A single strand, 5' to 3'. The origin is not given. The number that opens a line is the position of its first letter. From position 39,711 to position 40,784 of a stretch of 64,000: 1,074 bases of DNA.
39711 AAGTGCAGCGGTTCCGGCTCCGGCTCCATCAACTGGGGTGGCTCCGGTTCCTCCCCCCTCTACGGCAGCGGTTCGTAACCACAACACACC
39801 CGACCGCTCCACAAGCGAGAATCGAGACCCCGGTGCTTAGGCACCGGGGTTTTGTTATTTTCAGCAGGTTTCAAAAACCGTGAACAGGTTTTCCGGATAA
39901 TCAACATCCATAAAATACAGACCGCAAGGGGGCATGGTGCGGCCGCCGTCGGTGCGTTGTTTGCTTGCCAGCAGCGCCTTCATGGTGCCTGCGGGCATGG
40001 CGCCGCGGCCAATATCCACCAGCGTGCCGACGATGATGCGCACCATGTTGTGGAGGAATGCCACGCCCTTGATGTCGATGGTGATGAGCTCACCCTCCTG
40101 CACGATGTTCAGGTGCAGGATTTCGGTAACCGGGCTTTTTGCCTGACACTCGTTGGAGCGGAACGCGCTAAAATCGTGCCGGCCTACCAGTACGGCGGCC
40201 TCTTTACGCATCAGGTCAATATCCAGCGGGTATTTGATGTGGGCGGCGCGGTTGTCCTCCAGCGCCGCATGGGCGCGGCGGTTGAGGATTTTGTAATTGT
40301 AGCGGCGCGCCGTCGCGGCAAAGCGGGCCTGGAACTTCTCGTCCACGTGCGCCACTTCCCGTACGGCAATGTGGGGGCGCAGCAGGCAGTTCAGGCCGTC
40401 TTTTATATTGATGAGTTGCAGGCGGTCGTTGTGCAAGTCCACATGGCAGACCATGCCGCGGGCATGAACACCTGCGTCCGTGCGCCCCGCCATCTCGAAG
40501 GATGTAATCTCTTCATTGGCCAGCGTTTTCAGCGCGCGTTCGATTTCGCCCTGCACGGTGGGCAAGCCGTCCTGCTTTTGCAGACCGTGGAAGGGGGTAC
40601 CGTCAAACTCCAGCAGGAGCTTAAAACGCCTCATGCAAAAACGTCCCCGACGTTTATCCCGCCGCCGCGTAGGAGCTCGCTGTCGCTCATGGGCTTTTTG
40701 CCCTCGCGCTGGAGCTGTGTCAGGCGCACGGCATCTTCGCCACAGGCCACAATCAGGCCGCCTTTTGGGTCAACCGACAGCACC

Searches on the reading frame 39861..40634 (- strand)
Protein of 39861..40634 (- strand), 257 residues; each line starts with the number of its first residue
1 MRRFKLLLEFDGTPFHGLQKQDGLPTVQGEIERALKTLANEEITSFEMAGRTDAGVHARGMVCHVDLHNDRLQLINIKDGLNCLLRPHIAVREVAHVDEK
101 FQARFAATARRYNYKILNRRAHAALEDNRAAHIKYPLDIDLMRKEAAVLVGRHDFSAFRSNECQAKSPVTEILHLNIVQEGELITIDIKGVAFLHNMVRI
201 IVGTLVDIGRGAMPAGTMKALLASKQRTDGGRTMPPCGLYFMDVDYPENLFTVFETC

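Call 7: search_protein_families(library=pfam, proteins=[window:39861-40634:-], max_evalue=1)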
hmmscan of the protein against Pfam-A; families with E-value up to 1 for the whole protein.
window:39861-40634:- (257 aa): 1 family
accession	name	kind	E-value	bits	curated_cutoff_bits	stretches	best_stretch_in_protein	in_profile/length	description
PF01416.25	PseudoU_synth_1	-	2.3e-40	137.8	23.3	2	147-247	3-108/108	tRNA pseudouridine synthase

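Call 9: find_encoding_contigs(protein=window:39861-40634:-, flank=4000, max_places=6)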
Protein window:39861-40634:- (257 aa): 1 contig read that carries it; 1 place shown.
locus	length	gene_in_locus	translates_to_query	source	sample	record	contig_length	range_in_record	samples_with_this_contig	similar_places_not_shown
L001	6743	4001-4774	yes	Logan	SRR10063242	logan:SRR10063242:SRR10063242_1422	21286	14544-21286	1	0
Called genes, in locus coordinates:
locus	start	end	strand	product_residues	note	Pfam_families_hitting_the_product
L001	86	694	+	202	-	-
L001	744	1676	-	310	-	PF01012:ETF, PF00766:ETF_alpha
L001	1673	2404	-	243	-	PF01012:ETF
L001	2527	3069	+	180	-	PF01327:Pep_deformylase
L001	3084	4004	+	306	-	PF00551:Formyl_trans_N, PF02911:Formyl_trans_C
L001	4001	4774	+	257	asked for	PF01416:PseudoU_synth_1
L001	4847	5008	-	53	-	-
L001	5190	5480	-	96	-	-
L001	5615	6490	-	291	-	PF02629:CoA_binding, PF00549:Ligase_CoA, PF13607:Succ_CoA_lig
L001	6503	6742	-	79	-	?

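Call 11: find_related_loci(query=window:39861-40634:-, collection=genome_contigs, flank=3000)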
Query window:39861-40634:- (257 aa) in genome_contigs; peptide patterns used: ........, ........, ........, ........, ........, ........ (x = any residue, [..] = any of these).
45 stretches matched a pattern; 2 encode a relative of the query (tblastn E <= 1e-3); 2 distinct loci.
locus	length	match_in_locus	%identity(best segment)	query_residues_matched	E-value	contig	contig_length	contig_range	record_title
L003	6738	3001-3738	47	3-249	2e-66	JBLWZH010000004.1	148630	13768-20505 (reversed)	MAG: Paremcibacter sp. isolate EC02-05 C02.042.metabat.1RE.5K@4, whole genome shotgun sequence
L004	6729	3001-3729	41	8-246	2e-51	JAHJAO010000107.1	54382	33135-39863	MAG: Candidatus Omnitrophota bacterium isolate Modern_marine.mb.214 Modern_marine.mb.214_k141_1961417, whole genome shot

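Call 13: find_related_loci(query=window:39861-40634:-, collection=metagenome_contigs, flank=3000)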
Query window:39861-40634:- (257 aa) in metagenome_contigs; peptide patterns used: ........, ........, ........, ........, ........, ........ (x = any residue, [..] = any of these).
101 stretches matched a pattern; 3 encode a relative of the query (tblastn E <= 1e-3); 3 distinct loci.
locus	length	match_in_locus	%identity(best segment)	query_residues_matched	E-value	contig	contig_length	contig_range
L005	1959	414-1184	79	1-257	2e-151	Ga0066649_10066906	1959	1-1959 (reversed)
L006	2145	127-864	45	3-249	7e-67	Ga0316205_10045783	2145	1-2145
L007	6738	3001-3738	47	3-249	2e-66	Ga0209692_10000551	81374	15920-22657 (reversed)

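Call 17: list_cluster_members(proteins=[window:39627-39785:+, window:39155-39442:+, window:39861-40634:-, window:38145-39020:+])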
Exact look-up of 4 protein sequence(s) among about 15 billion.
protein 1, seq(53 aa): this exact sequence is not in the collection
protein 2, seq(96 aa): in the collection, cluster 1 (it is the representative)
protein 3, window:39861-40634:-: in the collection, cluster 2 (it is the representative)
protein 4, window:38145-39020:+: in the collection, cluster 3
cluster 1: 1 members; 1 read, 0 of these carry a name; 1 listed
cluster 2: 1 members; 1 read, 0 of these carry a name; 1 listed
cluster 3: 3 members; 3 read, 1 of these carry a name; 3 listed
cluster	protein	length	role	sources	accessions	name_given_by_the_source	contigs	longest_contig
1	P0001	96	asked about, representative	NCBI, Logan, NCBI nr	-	-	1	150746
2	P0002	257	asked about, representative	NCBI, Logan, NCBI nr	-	-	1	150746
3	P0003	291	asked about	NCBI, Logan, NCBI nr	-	-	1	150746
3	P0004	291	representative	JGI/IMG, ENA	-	-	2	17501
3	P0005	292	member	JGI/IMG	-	succinyl-CoA synthetase alpha subunit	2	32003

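Call 50: find_homologous_proteins(query=window:39861-40634:-, max_evalue=1e-70)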
Query window:39861-40634:- (257 aa): 4 proteins with E <= 1e-70 among 8000 candidates.
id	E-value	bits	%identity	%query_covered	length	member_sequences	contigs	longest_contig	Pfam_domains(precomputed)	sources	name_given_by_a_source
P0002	2.4e-169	579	100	100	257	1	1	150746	PF01416.26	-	-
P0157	7.4e-144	496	84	100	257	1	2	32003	PF01416.26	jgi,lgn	jgi:tRNA pseudouridine38-40 synthase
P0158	3.5e-132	458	79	100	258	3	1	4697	PF01416.26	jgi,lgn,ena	-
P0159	1.1e-78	282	53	97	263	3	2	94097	PF01416.26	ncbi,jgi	jgi:tRNA pseudouridine38-40 synthase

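Call 51: find_encoding_contigs(protein=P0159, flank=5000, max_places=4)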
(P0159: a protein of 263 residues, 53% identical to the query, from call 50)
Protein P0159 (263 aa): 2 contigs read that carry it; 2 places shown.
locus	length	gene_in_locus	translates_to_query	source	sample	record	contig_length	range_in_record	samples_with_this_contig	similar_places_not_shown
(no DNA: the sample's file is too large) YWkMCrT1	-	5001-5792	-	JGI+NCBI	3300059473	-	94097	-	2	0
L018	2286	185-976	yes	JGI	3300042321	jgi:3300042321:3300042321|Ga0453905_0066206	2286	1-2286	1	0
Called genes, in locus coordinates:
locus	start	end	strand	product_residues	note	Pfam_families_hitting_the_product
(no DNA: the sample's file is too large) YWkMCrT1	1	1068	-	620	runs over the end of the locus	PF02384:N6_Mtase, PF01170:UPF0020, PF07669:Eco57I (faint)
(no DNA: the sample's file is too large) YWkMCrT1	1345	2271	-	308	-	PF01012:ETF, PF00766:ETF_alpha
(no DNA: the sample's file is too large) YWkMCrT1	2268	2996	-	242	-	PF01012:ETF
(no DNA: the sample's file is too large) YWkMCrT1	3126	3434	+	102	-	-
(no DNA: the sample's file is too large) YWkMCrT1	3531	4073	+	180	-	PF01327:Pep_deformylase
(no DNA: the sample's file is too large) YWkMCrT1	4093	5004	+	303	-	PF00551:Formyl_trans_N, PF02911:Formyl_trans_C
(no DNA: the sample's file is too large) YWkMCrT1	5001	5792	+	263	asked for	PF01416:PseudoU_synth_1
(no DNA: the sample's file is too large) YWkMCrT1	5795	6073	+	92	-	-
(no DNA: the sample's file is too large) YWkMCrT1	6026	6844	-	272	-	PF00520:Ion_trans, PF08016:PKD_channel (weak)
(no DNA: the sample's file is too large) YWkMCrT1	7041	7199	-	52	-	-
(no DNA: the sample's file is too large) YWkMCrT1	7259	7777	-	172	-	PF13539:Peptidase_M15_4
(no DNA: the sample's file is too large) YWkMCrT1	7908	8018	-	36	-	-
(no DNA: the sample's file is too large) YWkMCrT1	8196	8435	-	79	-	-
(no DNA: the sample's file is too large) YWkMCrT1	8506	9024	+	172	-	PF13539:Peptidase_M15_4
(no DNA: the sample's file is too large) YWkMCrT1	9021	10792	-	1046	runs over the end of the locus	PF00989:PAS, PF08447:PAS_3, PF08448:PAS_4, PF13188:PAS_8 (faint), PF13426:PAS_9 (weak), PF00512:HisKA, PF02518:HATPase_c, PF00072:Response_reg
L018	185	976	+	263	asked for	PF01416:PseudoU_synth_1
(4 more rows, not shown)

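Call 94: search_protein_families(library=padloc, proteins=[P0001, P0010], max_evalue=1)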
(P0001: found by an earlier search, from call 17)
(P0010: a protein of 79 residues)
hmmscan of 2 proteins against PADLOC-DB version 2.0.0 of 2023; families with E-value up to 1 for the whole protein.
P0001 (96 aa): 0 families

P0010 (79 aa): 0 families

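Call 95: search_protein_families(library=phrogs, proteins=[P0001, P0010], max_evalue=1)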
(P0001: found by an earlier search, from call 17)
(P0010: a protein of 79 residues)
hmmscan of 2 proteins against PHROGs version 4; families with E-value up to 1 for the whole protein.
P0001 (96 aa): 1 family
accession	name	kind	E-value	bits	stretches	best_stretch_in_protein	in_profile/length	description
phrog_32735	-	unknown function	0.057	14.4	1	43-67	23-47/58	-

P0010 (79 aa): 2 families
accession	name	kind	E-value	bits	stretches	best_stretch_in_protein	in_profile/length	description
phrog_27286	-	unknown function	0.0047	18.3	1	21-68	15-61/78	-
phrog_24339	-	unknown function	0.07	14.3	1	34-73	22-61/63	-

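Call 100: search_protein_families(library=ncbifam, proteins=[P0010], max_evalue=10)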
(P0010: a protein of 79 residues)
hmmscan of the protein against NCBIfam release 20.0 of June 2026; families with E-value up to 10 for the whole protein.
P0010 (79 aa): 0 families

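Call 101: search_protein_families(library=pfam, proteins=[P0010], max_evalue=1)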
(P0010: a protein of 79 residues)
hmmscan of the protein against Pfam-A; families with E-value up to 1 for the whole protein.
P0010 (79 aa): 0 families
